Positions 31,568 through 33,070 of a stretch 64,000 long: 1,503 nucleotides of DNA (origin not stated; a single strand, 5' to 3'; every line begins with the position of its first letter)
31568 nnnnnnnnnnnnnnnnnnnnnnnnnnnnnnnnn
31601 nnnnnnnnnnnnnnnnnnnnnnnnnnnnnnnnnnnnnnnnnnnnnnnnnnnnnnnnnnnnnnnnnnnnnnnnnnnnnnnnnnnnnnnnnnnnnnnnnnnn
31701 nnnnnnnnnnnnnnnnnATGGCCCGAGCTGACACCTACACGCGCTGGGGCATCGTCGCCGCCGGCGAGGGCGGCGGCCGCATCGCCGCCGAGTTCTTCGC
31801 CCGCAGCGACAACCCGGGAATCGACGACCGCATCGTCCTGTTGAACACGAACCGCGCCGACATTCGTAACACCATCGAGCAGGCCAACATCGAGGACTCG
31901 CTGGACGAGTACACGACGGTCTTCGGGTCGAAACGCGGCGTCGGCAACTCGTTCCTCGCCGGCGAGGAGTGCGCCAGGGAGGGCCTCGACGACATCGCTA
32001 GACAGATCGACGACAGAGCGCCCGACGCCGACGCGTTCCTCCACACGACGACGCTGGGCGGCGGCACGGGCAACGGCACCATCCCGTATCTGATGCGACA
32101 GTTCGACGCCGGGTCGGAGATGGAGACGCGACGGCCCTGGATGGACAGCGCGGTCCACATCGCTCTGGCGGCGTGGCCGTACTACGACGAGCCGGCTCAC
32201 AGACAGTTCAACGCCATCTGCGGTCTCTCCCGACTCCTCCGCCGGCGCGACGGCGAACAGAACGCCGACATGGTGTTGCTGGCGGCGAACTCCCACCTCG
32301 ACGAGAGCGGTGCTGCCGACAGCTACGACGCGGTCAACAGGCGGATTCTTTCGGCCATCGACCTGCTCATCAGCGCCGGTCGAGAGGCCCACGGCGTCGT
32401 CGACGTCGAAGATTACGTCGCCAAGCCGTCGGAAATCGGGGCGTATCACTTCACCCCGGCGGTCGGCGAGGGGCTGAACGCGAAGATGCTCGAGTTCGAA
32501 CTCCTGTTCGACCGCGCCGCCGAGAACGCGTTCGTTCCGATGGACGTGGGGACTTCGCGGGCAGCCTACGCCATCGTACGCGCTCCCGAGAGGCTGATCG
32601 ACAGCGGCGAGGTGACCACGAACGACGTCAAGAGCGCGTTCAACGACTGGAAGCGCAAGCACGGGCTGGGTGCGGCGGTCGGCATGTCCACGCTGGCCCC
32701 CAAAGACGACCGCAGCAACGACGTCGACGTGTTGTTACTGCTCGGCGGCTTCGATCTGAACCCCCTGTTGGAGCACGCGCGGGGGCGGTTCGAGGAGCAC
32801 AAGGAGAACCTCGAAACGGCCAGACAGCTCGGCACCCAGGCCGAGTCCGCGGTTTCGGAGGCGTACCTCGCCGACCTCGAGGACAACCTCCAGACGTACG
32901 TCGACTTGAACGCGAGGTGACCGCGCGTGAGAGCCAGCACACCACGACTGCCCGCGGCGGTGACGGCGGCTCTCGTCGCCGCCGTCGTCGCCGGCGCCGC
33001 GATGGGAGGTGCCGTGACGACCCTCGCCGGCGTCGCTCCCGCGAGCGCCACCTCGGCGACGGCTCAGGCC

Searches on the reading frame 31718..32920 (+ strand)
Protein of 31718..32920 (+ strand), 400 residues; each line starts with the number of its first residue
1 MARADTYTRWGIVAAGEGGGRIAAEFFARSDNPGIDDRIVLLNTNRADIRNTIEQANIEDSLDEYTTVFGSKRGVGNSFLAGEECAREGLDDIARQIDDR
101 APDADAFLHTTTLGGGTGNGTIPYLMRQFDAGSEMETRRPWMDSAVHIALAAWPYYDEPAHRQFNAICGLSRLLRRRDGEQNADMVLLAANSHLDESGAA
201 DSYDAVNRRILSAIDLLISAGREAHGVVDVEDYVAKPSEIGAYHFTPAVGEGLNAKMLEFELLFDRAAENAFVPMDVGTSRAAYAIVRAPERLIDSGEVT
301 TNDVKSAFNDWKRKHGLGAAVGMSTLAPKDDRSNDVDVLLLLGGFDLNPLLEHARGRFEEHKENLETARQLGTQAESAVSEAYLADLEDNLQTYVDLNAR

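Call 12: search_protein_families(library=pfam, proteins=[window:31718-32920:+], max_evalue=0.01)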
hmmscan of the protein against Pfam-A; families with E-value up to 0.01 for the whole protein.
window:31718-32920:+ (400 aa): 1 family
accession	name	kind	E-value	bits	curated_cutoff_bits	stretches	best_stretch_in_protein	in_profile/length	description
PF00091.31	Tubulin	-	3.6e-09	37.6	33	1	13-194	5-185/190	Tubulin/FtsZ family, GTPase domain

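Call 32: search_protein_families(library=padloc, proteins=[window:31718-32920:+], max_evalue=0.01)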
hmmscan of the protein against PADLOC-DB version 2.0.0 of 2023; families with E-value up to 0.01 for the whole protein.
window:31718-32920:+ (400 aa): 0 families

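Call 66: search_protein_families(library=ncbifam, proteins=[window:31718-32920:+], max_evalue=0.01)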
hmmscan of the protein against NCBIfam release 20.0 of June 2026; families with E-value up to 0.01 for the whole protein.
window:31718-32920:+ (400 aa): 1 family
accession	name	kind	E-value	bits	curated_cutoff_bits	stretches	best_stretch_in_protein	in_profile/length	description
TIGR00065.1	ftsZ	equivalog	0.00034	20.1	295.2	1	74-214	76-199/353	cell division protein FtsZ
